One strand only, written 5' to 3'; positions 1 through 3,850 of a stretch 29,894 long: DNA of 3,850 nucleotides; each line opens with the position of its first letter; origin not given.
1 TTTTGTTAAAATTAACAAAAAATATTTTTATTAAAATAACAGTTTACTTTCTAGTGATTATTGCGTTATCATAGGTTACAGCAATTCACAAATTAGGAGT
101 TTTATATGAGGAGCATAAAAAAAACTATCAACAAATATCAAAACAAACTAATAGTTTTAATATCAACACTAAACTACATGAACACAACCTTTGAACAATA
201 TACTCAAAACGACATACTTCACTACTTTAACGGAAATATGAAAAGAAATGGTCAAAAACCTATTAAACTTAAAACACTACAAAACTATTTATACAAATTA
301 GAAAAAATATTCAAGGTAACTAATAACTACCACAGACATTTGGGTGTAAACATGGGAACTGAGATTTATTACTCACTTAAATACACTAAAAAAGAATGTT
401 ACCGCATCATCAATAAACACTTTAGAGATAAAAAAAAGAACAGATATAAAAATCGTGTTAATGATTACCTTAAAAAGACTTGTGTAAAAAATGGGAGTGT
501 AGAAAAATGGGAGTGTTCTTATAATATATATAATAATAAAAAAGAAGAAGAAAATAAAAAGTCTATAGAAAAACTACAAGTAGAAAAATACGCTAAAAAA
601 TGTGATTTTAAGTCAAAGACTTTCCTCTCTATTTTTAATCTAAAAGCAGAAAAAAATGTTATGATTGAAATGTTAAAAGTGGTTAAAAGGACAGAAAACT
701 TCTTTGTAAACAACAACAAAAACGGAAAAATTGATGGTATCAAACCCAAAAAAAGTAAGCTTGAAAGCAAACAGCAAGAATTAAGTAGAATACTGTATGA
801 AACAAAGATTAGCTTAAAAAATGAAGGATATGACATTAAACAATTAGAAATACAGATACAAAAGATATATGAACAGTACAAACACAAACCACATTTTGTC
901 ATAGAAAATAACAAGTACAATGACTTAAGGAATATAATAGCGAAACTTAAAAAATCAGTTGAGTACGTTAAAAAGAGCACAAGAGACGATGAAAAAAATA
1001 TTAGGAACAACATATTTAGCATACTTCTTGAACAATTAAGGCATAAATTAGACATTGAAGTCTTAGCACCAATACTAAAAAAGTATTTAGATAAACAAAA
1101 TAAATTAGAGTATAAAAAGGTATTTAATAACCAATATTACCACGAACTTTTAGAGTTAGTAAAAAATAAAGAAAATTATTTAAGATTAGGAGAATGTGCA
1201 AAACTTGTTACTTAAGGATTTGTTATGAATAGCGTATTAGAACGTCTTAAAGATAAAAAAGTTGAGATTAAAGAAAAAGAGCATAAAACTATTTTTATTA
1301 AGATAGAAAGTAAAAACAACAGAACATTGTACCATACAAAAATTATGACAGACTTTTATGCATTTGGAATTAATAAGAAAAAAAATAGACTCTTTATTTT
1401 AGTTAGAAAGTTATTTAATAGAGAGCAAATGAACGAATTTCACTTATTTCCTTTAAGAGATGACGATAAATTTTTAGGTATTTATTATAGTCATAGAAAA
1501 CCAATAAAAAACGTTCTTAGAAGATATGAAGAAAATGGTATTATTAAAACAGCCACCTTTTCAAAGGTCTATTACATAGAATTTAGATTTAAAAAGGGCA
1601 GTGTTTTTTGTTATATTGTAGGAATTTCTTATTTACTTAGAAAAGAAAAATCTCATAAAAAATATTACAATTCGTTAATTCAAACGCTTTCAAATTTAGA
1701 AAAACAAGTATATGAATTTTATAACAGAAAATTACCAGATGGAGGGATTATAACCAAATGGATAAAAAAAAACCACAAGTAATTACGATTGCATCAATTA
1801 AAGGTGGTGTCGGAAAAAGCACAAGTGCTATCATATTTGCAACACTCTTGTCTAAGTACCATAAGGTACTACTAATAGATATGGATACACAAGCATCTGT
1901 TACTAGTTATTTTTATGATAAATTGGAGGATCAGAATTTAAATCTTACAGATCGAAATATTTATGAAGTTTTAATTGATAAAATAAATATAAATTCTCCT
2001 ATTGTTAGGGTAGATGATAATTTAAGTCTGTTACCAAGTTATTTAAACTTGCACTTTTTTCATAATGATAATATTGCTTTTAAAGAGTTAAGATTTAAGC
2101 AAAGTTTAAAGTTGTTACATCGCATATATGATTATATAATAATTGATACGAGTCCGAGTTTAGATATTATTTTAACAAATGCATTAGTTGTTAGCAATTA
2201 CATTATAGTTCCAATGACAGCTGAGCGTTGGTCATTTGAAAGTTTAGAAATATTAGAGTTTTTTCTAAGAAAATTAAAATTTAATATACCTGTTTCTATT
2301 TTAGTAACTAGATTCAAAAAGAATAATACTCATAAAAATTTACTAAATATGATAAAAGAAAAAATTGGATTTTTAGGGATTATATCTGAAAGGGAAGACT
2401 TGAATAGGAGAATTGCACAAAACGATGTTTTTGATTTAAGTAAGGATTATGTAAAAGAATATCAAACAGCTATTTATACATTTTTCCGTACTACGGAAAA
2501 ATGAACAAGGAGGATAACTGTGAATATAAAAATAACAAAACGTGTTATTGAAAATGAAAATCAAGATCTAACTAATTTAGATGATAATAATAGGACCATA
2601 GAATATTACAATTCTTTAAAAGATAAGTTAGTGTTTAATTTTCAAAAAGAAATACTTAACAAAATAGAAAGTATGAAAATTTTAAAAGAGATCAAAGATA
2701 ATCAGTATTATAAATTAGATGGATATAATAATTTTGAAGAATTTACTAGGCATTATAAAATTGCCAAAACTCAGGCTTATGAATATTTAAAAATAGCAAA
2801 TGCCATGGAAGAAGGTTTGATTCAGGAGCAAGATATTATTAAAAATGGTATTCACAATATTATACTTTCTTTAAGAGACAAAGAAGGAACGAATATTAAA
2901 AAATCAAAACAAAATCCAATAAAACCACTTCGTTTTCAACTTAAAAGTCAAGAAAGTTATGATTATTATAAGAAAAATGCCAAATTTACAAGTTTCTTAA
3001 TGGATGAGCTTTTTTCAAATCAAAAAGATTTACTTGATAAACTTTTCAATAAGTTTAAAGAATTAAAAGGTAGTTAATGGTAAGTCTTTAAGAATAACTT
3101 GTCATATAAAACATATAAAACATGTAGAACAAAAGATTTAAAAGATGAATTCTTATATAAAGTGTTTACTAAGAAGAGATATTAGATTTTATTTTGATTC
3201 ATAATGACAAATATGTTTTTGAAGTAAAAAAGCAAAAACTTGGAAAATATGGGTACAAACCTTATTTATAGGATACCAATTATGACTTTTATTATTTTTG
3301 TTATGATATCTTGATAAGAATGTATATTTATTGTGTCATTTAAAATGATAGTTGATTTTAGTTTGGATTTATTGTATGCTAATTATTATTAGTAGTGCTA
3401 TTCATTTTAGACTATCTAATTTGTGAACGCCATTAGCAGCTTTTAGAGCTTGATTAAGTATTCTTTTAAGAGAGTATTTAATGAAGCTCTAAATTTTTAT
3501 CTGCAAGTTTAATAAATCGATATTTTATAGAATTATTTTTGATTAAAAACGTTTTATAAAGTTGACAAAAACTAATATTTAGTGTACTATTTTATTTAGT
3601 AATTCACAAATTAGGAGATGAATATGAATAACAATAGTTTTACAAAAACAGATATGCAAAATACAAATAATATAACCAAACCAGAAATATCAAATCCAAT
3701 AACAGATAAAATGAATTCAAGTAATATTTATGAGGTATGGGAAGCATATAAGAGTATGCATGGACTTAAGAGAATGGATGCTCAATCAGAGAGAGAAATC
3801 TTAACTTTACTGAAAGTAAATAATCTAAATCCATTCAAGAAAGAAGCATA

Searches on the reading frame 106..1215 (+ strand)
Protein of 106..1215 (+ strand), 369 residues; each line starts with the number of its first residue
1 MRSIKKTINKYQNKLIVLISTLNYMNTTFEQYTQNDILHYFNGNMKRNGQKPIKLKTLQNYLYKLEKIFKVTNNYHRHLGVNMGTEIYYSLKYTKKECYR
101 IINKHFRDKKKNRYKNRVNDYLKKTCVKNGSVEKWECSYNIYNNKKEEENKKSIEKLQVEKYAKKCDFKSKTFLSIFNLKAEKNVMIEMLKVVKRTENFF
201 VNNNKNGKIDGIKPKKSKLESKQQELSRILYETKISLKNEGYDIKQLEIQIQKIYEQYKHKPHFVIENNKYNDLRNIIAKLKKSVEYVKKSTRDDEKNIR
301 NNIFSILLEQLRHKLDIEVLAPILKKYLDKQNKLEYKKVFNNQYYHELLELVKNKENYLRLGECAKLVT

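Call 39: find_related_loci(query=A1, collection=genome_contigs, flank=6000)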
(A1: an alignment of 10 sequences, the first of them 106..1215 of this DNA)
Query A1 (369 aa) in genome_contigs; peptide patterns used: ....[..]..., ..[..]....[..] (x = any residue, [..] = any of these).
279 stretches matched a pattern; 52 encode a relative of the query (tblastn E <= 1e-3); 50 distinct loci.
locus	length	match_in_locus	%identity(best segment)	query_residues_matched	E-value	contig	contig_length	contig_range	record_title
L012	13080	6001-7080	56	9-361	3e-112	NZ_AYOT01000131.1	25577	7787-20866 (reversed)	Borrelia persica No12 Bp4859, whole genome shotgun sequence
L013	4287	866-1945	56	1-363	1e-111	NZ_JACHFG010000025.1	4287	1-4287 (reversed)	Borreliella yangtzensis strain DSM 24625 Ga0415361_25, whole genome shotgun sequence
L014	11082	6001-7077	52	1-363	8e-105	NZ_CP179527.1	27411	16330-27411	Borreliella lanei strain CA-28-91 plasmid cp32-6, complete sequence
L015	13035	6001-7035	51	9-363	1e-99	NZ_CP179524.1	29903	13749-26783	Borreliella lanei strain CA-28-91 plasmid cp32-10, complete sequence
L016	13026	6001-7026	51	9-358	6e-98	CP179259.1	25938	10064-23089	Borreliella americana strain SCW41 plasmid cp32-13, complete sequence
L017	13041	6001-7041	50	9-365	4e-97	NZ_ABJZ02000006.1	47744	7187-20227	Borreliella finlandensis strain SV1 map unlocalized plasmid lp32-6 SV1_lp32-6, whole genome shotgun sequence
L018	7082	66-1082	50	9-357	5e-96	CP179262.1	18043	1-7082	Borreliella americana strain SCW41 plasmid cp32-7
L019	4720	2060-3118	49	9-368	4e-94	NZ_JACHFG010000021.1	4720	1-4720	Borreliella yangtzensis strain DSM 24625 Ga0415361_21, whole genome shotgun sequence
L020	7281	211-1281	51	9-369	3e-93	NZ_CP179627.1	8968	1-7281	Borreliella turdi strain Ya501 plasmid cp9, complete sequence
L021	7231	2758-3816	50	9-368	2e-93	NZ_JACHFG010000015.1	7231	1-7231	Borreliella yangtzensis strain DSM 24625 Ga0415361_15, whole genome shotgun sequence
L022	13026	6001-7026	50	9-357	2e-92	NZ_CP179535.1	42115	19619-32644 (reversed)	Borreliella lusitaniae strain PotiB2 plasmid lp56+32-3, complete sequence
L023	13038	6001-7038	52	2-354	3e-91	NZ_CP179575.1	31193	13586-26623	Borreliella tanukii strain HK501 plasmid cp32-9, complete sequence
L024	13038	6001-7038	52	2-354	6e-91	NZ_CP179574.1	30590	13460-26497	Borreliella tanukii strain HK501 plasmid cp32-3, complete sequence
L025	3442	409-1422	52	9-354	2e-91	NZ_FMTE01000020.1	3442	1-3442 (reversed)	Borreliella japonica strain ATCC 51557, whole genome shotgun sequence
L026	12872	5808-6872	49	1-359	4e-90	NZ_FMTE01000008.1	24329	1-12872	Borreliella japonica strain ATCC 51557, whole genome shotgun sequence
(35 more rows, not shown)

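Call 91: search_protein_families(library=pfam, proteins=[window:106-1215:+])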
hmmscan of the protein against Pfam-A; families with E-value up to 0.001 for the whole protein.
window:106-1215:+ (369 aa): 2 families
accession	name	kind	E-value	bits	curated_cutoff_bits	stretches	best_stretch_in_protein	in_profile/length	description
PF02414.20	Borrelia_orfA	-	7.1e-102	341.3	25.8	1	10-305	1-288/288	Borrelia ORF-A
PF05116.19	S6PP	-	0.00068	19.7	20.3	0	82-190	67-173/247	Sucrose-6F-phosphate phosphohydrolase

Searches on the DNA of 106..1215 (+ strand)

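Call 93: search_with_rna_model(model_id=R1, sources=[L012, L026, L032, L044, L045, L047, L048, L049, L050, L051, L052, L053, L054, L055, L056, L057, L058, L061, L013, L016, L018, L025], max_evalue=1)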
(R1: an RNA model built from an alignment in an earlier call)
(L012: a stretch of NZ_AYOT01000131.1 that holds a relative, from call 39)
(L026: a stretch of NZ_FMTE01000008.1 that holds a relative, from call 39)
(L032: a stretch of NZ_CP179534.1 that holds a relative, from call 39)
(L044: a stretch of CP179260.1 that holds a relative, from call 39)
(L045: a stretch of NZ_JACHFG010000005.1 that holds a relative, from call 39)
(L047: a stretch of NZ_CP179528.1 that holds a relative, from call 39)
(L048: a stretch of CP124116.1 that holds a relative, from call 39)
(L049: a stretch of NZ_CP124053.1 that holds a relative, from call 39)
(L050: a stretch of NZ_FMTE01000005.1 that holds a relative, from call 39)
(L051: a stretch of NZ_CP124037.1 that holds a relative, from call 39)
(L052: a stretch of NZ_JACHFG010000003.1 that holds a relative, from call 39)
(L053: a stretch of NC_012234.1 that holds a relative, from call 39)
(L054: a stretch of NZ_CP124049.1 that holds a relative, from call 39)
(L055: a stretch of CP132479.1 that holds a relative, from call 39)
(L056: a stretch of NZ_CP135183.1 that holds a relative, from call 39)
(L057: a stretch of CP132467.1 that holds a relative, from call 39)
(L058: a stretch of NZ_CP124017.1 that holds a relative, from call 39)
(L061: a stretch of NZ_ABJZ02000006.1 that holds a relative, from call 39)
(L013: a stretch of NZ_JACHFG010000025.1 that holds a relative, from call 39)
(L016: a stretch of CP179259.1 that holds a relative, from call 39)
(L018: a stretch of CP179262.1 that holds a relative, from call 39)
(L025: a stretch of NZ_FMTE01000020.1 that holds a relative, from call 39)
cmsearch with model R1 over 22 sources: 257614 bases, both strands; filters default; matches with E-value up to 1: 22.
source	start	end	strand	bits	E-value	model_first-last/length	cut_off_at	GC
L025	59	182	-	99.8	3.2e-13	1-120/120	no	0.31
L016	5649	5764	-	76.6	1.6e-09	1-120/120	no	0.31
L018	3842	3965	+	45.8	0.00014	1-120/120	no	0.22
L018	3902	4016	-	40.4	0.001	1-120/120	no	0.24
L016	5601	5712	+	38.6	0.002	1-120/120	no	0.28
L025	7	122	+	37.9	0.0026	1-120/120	no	0.26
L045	9173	9289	-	35.7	0.0058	1-120/120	no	0.26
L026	8971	9083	-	34.4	0.0097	1-120/120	no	0.24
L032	9042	9178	+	33.1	0.015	1-120/120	no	0.26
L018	3688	3738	+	32.8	0.017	67-117/120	no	0.16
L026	8917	9032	+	32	0.023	1-120/120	no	0.26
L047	8937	8989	+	30.7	0.037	67-116/120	no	0.21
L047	8935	8983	-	30.4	0.042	67-112/120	no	0.2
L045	9183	9236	+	29.4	0.06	67-116/120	no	0.26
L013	4029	4138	+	28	0.1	1-120/120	no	0.3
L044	9155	9208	-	26.8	0.16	67-117/120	no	0.17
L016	9712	9751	-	26.3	0.19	69-108/120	no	0.25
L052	9158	9210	+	26.1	0.21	67-119/120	no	0.25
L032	9119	9168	-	25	0.31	67-113/120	no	0.24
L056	9197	9249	+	24.4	0.39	67-119/120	no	0.26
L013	4079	4211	-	24.1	0.44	1-120/120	no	0.32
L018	3682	3731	-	23.5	0.53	67-116/120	no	0.16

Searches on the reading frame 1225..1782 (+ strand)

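Call 91: search_protein_families(library=pfam, proteins=[window:1225-1782:+])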
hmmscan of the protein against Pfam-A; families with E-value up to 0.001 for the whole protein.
window:1225-1782:+ (185 aa): 1 family
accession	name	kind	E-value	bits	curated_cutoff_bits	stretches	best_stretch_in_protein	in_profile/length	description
PF02890.19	DUF226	-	2.3e-56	190.1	25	1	45-183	1-139/139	Borrelia family of unknown function DUF226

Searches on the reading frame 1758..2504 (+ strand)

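Call 91: search_protein_families(library=pfam, proteins=[window:1758-2504:+])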
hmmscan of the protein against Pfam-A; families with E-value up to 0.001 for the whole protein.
window:1758-2504:+ (248 aa): 6 families
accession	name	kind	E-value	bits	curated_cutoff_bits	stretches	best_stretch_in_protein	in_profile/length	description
PF13614.12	AAA_31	-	9.1e-36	123.9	27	1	7-174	2-168/177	AAA domain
PF01656.29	CbiA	-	9.7e-22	77.7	25.4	1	9-222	1-122/125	CobQ/CobB/MinD/ParA nucleotide binding domain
PF09140.17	MipZ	-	3.6e-08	33.5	20.7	1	8-156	2-132/262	ATPase MipZ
PF10609.15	ParA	-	3.6e-07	30.3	27.1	1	7-78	4-75/246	NUBPL iron-transfer P-loop NTPase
PF02374.21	ArsA_ATPase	-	2.6e-06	27.3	24.3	1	13-133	7-134/305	Anion-transporting ATPase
PF07015.17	VirC1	-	4.8e-05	23.3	24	0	7-49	2-45/231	VirC1 protein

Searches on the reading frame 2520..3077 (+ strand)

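Call 91: search_protein_families(library=pfam, proteins=[window:2520-3077:+])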
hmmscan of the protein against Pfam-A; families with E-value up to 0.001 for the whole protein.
window:2520-3077:+ (185 aa): 1 family
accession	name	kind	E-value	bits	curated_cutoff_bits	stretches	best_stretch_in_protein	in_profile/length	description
PF01672.21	Plasmid_parti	-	1.1e-37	129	22.1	1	86-170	1-85/85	Putative plasmid partition protein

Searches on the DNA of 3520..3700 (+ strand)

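Call 10: search_dna_similar(query=window:3520-3700:+, collection=plasmids, mode=distant, max_rows=60, rows=spread)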
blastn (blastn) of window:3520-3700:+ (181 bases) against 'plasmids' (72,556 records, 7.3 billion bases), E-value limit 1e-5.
Records with a match: 96; places in all: 173; records where one place covers at least 80% of the query: 28.
Best place of each record, by identity: >=99% 4; 80-90% 53; 60-80% 39.
By first word of the organism name: Borrelia 96.
By predicted mobility (MOB-suite, as given by PLSDB): non-mobilizable 96.
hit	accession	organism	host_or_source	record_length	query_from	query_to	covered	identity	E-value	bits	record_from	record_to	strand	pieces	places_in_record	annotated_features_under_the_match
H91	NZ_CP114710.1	Borrelia miyamotoi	Ixodes persulcatus,Ixodes persulcatus ...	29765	1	181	100%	100.0%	2e-87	327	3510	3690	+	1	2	recombinase RecT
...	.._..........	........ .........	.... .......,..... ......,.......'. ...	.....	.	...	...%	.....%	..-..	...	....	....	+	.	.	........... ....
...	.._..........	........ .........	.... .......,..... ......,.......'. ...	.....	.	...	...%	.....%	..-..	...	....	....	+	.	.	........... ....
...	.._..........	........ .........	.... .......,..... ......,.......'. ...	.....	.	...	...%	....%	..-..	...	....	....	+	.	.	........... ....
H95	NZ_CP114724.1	Borrelia miyamotoi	Ixodes ricinus,Ixodes ricinus larvae ...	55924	16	181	92%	83.3%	3e-36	158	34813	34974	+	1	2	recombinase RecT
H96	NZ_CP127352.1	Borrelia miyamotoi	-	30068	1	160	88%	83.5%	6e-38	163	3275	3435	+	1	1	ERF family protein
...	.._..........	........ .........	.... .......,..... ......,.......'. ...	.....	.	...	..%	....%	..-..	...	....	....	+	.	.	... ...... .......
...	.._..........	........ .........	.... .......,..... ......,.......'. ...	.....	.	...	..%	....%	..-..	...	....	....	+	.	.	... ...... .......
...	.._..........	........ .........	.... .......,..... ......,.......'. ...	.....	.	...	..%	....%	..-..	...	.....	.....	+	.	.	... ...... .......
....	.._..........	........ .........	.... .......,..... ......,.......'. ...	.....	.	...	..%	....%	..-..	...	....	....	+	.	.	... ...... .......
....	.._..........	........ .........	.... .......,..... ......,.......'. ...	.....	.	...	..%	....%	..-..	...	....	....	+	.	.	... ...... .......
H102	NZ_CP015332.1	Borrelia hermsii HS1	Ornithodoros hermsi,mountain cabin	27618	1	180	99%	70.7%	3e-10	72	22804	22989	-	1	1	none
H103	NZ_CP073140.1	Borrelia hermsii DAH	Homo sapiens,blood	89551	1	180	99%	70.7%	3e-10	72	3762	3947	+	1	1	hypothetical protein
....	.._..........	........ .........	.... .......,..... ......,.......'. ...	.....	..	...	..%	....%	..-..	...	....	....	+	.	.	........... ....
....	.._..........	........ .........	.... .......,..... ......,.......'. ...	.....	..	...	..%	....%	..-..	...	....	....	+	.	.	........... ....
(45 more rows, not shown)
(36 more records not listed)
